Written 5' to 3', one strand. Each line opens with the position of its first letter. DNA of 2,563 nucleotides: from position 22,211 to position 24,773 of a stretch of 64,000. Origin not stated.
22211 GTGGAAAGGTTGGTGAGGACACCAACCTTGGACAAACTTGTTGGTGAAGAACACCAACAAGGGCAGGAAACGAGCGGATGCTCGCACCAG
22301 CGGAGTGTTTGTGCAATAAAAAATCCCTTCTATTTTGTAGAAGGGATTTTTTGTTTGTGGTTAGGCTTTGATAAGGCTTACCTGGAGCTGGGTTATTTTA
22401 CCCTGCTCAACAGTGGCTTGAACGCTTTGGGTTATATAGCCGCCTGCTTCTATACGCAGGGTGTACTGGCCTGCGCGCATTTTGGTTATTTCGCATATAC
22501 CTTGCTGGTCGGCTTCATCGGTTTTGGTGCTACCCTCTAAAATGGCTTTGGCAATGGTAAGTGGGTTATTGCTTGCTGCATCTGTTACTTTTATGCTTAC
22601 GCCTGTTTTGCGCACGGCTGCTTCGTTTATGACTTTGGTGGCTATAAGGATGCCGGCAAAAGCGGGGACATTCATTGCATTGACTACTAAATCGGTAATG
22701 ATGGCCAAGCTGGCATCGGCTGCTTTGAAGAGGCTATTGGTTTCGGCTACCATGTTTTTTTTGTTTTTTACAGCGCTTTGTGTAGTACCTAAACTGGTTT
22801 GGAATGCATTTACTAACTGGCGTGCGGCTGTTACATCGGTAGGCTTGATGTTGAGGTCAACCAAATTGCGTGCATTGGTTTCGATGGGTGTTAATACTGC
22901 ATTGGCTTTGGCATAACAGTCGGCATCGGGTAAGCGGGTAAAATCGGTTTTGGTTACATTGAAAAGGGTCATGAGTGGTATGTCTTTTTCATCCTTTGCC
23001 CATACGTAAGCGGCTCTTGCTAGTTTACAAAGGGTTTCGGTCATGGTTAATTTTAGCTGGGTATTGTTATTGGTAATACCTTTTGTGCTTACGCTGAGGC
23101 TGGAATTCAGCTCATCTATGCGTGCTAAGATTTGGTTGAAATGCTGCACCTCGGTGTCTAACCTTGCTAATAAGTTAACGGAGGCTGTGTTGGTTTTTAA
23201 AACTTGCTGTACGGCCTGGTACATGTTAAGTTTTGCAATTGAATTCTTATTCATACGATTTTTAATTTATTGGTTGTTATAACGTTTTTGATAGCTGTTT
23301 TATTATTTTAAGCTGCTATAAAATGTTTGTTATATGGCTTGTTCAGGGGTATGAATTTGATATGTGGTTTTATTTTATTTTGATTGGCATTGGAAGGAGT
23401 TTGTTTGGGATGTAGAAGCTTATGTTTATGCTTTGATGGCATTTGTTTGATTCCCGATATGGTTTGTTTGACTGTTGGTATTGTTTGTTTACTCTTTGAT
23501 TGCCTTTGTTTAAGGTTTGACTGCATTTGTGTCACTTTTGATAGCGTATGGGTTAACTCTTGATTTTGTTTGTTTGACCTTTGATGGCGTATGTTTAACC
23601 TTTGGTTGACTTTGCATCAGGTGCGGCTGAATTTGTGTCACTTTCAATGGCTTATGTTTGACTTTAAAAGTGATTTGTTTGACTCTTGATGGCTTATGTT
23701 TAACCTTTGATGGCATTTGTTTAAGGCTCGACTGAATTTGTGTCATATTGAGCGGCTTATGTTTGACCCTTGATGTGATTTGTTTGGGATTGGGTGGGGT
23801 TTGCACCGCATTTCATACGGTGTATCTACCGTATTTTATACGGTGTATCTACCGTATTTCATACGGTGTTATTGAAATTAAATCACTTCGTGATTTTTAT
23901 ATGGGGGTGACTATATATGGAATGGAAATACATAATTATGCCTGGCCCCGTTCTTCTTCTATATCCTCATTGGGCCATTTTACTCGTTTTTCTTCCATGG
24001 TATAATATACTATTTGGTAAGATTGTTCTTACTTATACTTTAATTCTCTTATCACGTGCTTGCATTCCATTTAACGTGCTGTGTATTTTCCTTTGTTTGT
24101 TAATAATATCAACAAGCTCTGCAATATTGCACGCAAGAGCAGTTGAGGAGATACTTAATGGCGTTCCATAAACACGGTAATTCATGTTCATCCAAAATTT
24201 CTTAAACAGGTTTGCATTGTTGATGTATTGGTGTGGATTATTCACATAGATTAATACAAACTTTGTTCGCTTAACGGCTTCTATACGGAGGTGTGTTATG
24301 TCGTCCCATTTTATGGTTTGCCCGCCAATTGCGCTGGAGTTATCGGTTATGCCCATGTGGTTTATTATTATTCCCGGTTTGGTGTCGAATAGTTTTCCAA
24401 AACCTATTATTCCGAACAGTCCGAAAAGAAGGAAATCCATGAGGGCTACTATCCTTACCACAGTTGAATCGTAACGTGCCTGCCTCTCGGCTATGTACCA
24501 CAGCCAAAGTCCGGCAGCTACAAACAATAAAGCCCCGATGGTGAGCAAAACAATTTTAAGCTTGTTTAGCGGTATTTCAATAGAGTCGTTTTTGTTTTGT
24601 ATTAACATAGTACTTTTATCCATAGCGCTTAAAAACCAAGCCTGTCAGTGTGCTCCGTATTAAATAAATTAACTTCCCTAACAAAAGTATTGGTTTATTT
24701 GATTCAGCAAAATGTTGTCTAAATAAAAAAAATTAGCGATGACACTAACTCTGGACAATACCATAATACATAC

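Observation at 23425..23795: A roughly 17-unit 21-bp tandem repeat array with a 105-bp higher-order period in a 780-bp intergenic region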

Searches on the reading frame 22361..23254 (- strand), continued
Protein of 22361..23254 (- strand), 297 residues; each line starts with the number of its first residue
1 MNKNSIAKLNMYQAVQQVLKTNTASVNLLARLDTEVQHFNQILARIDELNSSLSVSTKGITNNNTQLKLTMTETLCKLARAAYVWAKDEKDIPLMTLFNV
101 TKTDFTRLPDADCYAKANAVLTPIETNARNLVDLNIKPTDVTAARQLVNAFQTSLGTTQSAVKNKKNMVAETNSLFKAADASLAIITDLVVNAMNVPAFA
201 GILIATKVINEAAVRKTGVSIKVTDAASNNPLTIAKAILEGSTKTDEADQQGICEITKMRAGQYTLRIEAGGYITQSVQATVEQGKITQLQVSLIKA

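Call 68: find_encoding_contigs(protein=P0035, flank=5000, max_places=1)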
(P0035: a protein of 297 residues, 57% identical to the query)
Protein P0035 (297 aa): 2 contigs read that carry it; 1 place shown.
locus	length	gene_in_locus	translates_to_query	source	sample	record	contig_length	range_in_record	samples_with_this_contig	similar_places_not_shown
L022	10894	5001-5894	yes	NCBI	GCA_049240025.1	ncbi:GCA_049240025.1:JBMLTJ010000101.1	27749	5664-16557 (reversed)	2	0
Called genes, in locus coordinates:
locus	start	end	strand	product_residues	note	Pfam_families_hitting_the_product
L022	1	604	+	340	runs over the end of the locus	PF06068:TIP49 (faint), PF05496:RuvB_N, PF13191:AAA_16 (faint), PF00004:AAA, PF07728:AAA_5 (weak), PF17864:AAA_lid_4, PF05491:WHD_RuvB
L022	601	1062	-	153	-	PF12867:DinB_2 (weak)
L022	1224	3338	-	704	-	PF17191:RecG_wedge, PF01336:tRNA_anti-codon, PF00270:DEAD, PF04851:ResIII, PF00271:Helicase_C, PF19833:RecG_dom3_C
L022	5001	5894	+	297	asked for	PF13715:CarbopepD_reg_2 (weak)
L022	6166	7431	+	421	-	PF00145:DNA_methylase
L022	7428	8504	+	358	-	PF09561:RE_HpaII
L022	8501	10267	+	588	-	PF02463:SMC_N (faint), PF13476:AAA_23 (weak), PF13304:AAA_21, PF13175:AAA_15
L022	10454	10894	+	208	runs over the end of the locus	PF13645:YkuD_2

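Call 69: find_encoding_contigs(protein=P0024, flank=5000, max_places=1)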
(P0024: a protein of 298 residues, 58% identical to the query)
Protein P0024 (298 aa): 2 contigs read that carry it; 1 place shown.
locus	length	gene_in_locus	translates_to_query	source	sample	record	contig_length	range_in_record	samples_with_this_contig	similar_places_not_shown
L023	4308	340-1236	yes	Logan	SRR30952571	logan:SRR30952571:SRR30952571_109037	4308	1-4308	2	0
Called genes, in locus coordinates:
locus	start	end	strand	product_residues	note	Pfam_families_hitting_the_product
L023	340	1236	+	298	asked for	PF13620:CarboxypepD_reg (weak), PF13715:CarbopepD_reg_2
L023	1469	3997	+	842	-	PF13588:HSDR_N_2 (weak), PF00270:DEAD, PF04851:ResIII, PF18766:SWI2_SNF2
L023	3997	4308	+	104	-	?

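Call 84: find_encoding_contigs(protein=P0001, flank=1500, max_places=4)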
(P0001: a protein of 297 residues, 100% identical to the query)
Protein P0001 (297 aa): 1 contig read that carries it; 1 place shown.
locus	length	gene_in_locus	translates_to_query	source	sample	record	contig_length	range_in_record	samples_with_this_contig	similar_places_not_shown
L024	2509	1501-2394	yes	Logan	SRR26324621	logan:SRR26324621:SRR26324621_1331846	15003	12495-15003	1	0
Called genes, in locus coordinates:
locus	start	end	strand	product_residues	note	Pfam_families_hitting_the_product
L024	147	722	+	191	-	-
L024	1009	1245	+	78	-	-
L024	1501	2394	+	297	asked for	PF13620:CarboxypepD_reg, PF13715:CarbopepD_reg_2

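Call 97: search_protein_families(library=phrogs, proteins=[window:22361-23254:-], max_evalue=0.01)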
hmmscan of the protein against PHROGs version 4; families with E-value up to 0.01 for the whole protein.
window:22361-23254:- (297 aa): 1 family
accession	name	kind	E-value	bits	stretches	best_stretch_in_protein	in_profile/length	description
phrog_27823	-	unknown function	0.00064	20.5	1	115-293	40-200/228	-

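Call 116: fold_search(model_id=the predicted structure, library=viral)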
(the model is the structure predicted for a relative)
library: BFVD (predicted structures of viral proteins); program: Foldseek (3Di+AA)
matches with E <= 10: 866; with E <= 0.001: 18
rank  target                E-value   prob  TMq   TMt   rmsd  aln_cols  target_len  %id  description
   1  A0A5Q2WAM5            1.4e-06  1.00  0.26  0.53   1.7        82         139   18  (no name in the UniProt tables at hand)
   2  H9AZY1                1.1e-05  1.00  0.27  0.19   2.1        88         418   23  VP17 [Haloarcula hispanica icosahedral virus 2]
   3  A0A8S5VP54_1          1.2e-05  1.00  0.25  0.06   1.6        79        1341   23  (no name in the UniProt tables at hand)
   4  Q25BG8                1.3e-05  1.00  0.25  0.15   1.9        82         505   28  Structural protein 27 [His1 virus (isolate Australia/Victoria)]
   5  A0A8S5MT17            1.3e-05  1.00  0.24  0.70   2.2        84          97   25  Carboxypeptidase regulatory-like domain protein [Siphoviridae sp. ct8Ri8]
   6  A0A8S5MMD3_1          2.7e-05  1.00  0.24  0.07   2.7        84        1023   20  Baseplate J like protein [Siphoviridae sp. ctxc31]
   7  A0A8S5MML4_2          4.1e-05  1.00  0.25  0.10   1.7        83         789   28  Cell wall surface anchor family domain protein [Siphoviridae sp. ctxc31]
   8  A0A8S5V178            4.6e-05  1.00  0.25  0.06   1.6        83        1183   20  Baseplate J like protein [Siphoviridae sp. ct3r22]
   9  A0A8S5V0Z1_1          5.7e-05  1.00  0.25  0.08   1.6        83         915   22  Putative membrane protein [Siphoviridae sp. ct3r22]
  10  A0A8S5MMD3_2          6.6e-05  1.00  0.25  0.07   1.9        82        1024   28  Baseplate J like protein [Siphoviridae sp. ctxc31]
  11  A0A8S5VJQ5            6.6e-05  1.00  0.25  0.14   2.6        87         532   18  (no name in the UniProt tables at hand)
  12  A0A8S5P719            1.3e-04  1.00  0.25  0.08   1.7        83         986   20  Baseplate wedge protein (Fragment) [Herelleviridae sp. cttEB8]
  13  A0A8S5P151            3.3e-04  1.00  0.26  0.20   4.8       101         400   15  Putative transglutaminase-family protein [Siphoviridae sp. ctEqU3]
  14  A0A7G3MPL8            3.5e-04  1.00  0.24  0.24   3.7       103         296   22  (no name in the UniProt tables at hand)
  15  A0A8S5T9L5            4.1e-04  1.00  0.20  0.31   3.9        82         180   16  PEGA domain-containing protein [Siphoviridae sp. ct0Wl9]
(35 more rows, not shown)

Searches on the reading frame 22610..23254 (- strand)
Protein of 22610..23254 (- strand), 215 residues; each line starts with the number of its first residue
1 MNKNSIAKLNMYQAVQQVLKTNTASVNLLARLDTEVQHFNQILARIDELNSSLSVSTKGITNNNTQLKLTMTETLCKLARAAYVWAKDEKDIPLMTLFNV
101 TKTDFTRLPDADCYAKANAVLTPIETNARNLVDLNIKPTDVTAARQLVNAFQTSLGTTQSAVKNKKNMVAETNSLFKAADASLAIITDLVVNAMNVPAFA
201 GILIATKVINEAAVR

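Call 95: search_protein_representatives(alignment_id=A3)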
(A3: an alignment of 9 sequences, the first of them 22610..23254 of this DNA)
Query: 9 sequences, 215 profile positions. Proteins with E-value up to 0.001 (for the whole library): 2188; up to 1e-10: 526; up to 1e-30: 2. The best 150 are listed.
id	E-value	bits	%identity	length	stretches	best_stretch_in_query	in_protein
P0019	2.3e-102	357.6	-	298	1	1-215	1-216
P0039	9.4e-56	205.2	-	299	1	1-215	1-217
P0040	9.8e-30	120.2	-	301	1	1-197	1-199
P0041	1.4e-25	106.6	-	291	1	11-193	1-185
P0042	3.3e-25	105.4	-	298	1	1-197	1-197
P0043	4.6e-25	104.9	-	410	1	1-195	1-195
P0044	8.2e-25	104.1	-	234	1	1-211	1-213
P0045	1.5e-24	103.2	-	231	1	1-213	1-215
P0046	2.9e-23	99.0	-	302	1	1-191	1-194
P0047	4.2e-23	98.5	-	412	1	1-193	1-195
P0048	4.4e-23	98.4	-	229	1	1-215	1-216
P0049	4.7e-23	98.3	-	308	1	1-194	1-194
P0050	5.9e-23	98.0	-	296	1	1-212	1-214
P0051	1.3e-22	96.9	-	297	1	1-203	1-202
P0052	2.8e-22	95.8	-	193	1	5-191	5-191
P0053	5.7e-22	94.8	-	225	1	1-211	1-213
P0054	6.9e-22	94.5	-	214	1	1-196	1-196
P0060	7.2e-21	91.2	-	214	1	1-211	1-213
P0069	6.3e-20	88.1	-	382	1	1-195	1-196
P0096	4.4e-18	82.1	-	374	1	1-172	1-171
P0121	5.1e-17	78.6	-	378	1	1-211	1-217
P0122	5.3e-17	78.6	-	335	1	1-212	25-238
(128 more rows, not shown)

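Call 96: search_protein_families(library=pfam, proteins=[P0040, P0043, P0044, P0047, P0054, P0069, P0096, P0121, P0122, P0045], max_evalue=0.01)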
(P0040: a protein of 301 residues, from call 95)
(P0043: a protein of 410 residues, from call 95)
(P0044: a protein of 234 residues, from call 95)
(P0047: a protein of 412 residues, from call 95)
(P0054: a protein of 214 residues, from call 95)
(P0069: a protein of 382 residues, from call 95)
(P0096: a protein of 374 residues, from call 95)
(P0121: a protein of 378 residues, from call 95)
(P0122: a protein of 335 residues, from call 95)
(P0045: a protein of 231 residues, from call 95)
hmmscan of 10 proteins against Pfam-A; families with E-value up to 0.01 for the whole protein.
P0040 (301 aa): 2 families
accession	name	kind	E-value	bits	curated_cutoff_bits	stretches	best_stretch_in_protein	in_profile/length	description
PF13620.12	CarboxypepD_reg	-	9.8e-06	26.3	32.3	1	228-296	6-79/82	Carboxypeptidase regulatory-like domain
PF13715.12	CarbopepD_reg_2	-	1.8e-05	25.1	32.2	1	230-297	8-75/88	CarboxypepD_reg-like domain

P0043 (410 aa): 2 families
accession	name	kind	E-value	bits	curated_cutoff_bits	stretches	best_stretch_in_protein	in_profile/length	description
PF13620.12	CarboxypepD_reg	-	9.8e-09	35.9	32.3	1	221-297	2-82/82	Carboxypeptidase regulatory-like domain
PF13715.12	CarbopepD_reg_2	-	1.9e-07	31.4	32.2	1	224-296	4-76/88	CarboxypepD_reg-like domain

P0044 (234 aa): 0 families

P0047 (412 aa): 2 families
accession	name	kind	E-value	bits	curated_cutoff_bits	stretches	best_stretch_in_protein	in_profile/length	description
PF13715.12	CarbopepD_reg_2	-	2.5e-08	34.3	32.2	1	226-301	4-79/88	CarboxypepD_reg-like domain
PF13620.12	CarboxypepD_reg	-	3.6e-07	30.9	32.3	1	223-298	2-81/82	Carboxypeptidase regulatory-like domain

P0054 (214 aa): 0 families

P0069 (382 aa): 2 families
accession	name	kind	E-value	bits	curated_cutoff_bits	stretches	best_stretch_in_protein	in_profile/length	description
PF13620.12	CarboxypepD_reg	-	3.9e-10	40.4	32.3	2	235-296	14-80/82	Carboxypeptidase regulatory-like domain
PF13715.12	CarbopepD_reg_2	-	3.1e-07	30.8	32.2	1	231-298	10-77/88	CarboxypepD_reg-like domain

P0096 (374 aa): 6 families
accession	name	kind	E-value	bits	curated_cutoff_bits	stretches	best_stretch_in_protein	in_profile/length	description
PF13620.12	CarboxypepD_reg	-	4.3e-22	78.7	32.3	2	299-374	4-81/82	Carboxypeptidase regulatory-like domain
PF13715.12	CarbopepD_reg_2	-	3.6e-18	65.8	32.2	2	306-368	8-70/88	CarboxypepD_reg-like domain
PF17210.9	SdrD_B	-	1.9e-05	25.2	29.7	1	293-353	5-69/112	SdrD B-like domain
PF17802.7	SpaA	-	6.7e-05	23.4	23.1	0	230-284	12-76/91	Prealbumin-like fold domain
PF14686.12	fn3_3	-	0.00036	20.7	24.4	0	298-366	2-71/75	Polysaccharide lyase family 4, domain II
PF09430.16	EMC7_beta-sandw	-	0.00085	19.9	26.6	0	312-348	7-45/122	ER membrane protein complex subunit 7, beta-sandwich domain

P0121 (378 aa): 6 families
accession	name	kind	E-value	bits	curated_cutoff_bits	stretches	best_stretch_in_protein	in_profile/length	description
PF13620.12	CarboxypepD_reg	-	1.1e-20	74.1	32.3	2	306-378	3-81/82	Carboxypeptidase regulatory-like domain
PF13715.12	CarbopepD_reg_2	-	1.5e-18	67.1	32.2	2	306-373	2-71/88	CarboxypepD_reg-like domain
PF17802.7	SpaA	-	1.3e-06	28.9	23.1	0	323-353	31-59/91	Prealbumin-like fold domain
PF17210.9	SdrD_B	-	0.00021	21.9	29.7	1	302-357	10-69/112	SdrD B-like domain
PF14686.12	fn3_3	-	0.0026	17.9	24.4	0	331-370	30-71/75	Polysaccharide lyase family 4, domain II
PF09430.16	EMC7_beta-sandw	-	0.0028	18.3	26.6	0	321-354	12-47/122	ER membrane protein complex subunit 7, beta-sandwich domain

P0122 (335 aa): 0 families

P0045 (231 aa): 0 families

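Call 97: search_protein_families(library=phrogs, proteins=[P0040, P0043, P0044, P0054, P0069, P0045], max_evalue=0.01)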
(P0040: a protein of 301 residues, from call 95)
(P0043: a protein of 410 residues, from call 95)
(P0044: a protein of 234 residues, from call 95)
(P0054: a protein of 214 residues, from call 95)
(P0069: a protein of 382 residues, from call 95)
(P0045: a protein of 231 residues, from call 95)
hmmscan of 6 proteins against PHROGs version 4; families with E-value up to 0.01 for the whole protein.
P0040 (301 aa): 0 families

P0043 (410 aa): 0 families

P0044 (234 aa): 0 families

P0054 (214 aa): 1 family
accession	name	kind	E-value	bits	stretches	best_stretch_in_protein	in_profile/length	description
phrog_739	-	lysis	0.0023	19.1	0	14-69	28-83/122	Rz-like spanin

P0069 (382 aa): 0 families

P0045 (231 aa): 0 families

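Call 98: list_cluster_members(proteins=[P0040, P0043, P0044, P0045, P0054, P0048, P0053, P0060, P0069, P0039])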
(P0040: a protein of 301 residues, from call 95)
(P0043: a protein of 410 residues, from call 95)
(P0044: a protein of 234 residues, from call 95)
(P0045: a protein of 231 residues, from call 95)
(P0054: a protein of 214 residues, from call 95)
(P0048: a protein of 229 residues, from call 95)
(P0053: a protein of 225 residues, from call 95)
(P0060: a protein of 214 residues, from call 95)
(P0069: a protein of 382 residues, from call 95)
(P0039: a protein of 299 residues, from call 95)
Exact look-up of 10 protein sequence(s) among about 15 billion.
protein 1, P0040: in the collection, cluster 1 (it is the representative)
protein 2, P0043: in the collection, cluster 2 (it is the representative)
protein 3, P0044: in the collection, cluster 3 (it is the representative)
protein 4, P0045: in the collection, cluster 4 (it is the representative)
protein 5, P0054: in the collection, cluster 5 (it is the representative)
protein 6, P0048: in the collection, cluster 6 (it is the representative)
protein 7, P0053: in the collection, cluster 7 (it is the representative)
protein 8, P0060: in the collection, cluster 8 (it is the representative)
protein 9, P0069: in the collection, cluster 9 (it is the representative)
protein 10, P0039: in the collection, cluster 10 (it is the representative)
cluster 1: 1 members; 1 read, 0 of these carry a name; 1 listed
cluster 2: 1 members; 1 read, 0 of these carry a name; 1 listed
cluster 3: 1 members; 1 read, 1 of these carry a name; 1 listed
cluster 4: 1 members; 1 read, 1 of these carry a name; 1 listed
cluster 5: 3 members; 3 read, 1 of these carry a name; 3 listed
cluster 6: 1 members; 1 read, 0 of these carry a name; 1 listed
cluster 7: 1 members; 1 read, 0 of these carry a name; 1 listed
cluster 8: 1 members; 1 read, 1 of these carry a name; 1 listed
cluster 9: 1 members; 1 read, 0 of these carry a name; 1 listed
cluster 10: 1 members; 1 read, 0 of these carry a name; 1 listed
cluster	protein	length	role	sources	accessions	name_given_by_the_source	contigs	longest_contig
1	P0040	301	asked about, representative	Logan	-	-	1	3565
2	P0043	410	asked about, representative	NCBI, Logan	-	-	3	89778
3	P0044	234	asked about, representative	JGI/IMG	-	hypothetical protein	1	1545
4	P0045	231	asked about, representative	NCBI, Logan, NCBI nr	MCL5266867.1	MAG: hypothetical protein M1469_02040 [Bacteroidetes bacterium] | hypothetical protein [Bacteroidota bacterium]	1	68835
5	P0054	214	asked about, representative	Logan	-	-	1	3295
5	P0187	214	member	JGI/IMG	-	cell division septum initiation protein DivIVA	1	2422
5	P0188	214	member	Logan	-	-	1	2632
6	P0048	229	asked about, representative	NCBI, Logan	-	-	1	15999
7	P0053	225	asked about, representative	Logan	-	-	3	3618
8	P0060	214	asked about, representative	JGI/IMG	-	hypothetical protein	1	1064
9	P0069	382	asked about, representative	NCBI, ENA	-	-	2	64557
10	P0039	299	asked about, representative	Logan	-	-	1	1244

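Call 99: find_encoding_contigs(protein=P0043, flank=4000, max_places=2)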
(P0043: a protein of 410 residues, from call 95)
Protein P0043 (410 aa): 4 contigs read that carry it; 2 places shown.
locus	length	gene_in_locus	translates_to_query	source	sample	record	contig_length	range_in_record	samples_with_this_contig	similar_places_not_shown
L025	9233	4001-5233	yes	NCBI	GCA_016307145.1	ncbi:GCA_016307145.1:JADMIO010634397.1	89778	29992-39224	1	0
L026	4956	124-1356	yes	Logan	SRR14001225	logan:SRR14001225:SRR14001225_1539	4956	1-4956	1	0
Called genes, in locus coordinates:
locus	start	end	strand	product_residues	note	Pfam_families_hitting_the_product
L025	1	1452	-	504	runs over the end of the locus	PF01676:Metalloenzyme, PF06415:iPGM_N, PF01663:Phosphodiest (weak)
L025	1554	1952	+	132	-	PF16022:DUF4783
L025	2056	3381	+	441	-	PF00266:Aminotran_5, PF01053:Cys_Met_Meta_PP, PF00155:Aminotran_1_2 (weak), PF01041:DegT_DnrJ_EryC1 (weak)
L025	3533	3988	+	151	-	-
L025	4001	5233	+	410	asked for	PF13620:CarboxypepD_reg, PF13715:CarbopepD_reg_2 (weak)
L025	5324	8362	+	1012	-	PF00801:PKD (weak), PF18911:PKD_4, PF18962:Por_Secre_tail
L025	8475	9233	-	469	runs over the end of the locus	PF01171:ATP_bind_3, PF28558:TilS_SCL, PF11734:TilS_C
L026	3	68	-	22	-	?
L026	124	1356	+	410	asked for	PF13620:CarboxypepD_reg, PF13715:CarbopepD_reg_2 (weak)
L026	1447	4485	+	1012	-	PF00801:PKD (weak), PF18911:PKD_4, PF18962:Por_Secre_tail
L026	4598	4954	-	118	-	?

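Call 103: search_dna_similar(query=P0043, collection=plasmids, mode=protein, max_evalue=0.01)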
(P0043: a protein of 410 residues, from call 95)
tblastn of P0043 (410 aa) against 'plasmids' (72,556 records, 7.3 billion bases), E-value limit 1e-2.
No match.

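Call 104: search_dna_similar(query=P0045, collection=plasmids, mode=protein, max_evalue=0.01)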
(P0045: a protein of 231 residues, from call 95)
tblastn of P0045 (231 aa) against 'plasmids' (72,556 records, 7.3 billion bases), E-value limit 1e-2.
No match.

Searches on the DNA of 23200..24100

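Call 122: search_rna_families(source=window, start=23200, end=24100, threshold=evalue, max_evalue=1)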
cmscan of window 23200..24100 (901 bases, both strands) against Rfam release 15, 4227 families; matches with E-value up to 1: 1.
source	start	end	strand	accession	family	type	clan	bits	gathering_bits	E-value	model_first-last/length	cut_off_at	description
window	23805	23874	-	RF01706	Gut-1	Gene; sRNA;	-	20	50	0.37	1-77/77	no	Gut-1 RNA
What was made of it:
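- On Known RNA family (Rfam 15): The only match is 20 bits against a threshold of 50 (Gut-1), on the neighbouring hairpins (call 122).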

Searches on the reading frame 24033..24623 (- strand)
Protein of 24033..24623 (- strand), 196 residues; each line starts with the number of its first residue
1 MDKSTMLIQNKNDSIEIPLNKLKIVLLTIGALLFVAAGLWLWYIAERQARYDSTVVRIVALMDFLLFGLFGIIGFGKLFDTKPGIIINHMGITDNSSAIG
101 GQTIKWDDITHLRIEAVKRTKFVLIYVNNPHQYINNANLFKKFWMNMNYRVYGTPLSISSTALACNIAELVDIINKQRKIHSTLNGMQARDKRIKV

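Call 6: search_protein_families(library=pfam, proteins=[window:24033-24623:-], max_evalue=0.01)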
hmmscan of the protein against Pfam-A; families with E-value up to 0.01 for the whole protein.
window:24033-24623:- (196 aa): 0 families

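Call 33: search_protein_families(library=padloc, proteins=[window:24033-24623:-], max_evalue=0.01)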
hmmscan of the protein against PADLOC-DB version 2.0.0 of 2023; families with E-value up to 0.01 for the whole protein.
window:24033-24623:- (196 aa): 0 families

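Call 34: search_protein_families(library=ncbifam, proteins=[window:24033-24623:-], max_evalue=0.01)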
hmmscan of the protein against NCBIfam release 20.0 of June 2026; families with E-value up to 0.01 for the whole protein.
window:24033-24623:- (196 aa): 1 family
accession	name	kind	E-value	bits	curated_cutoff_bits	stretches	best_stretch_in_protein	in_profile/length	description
NF041635.1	STM3941_fam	subfamily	2.6e-40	137.9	40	1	20-177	1-156/157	STM3941 family protein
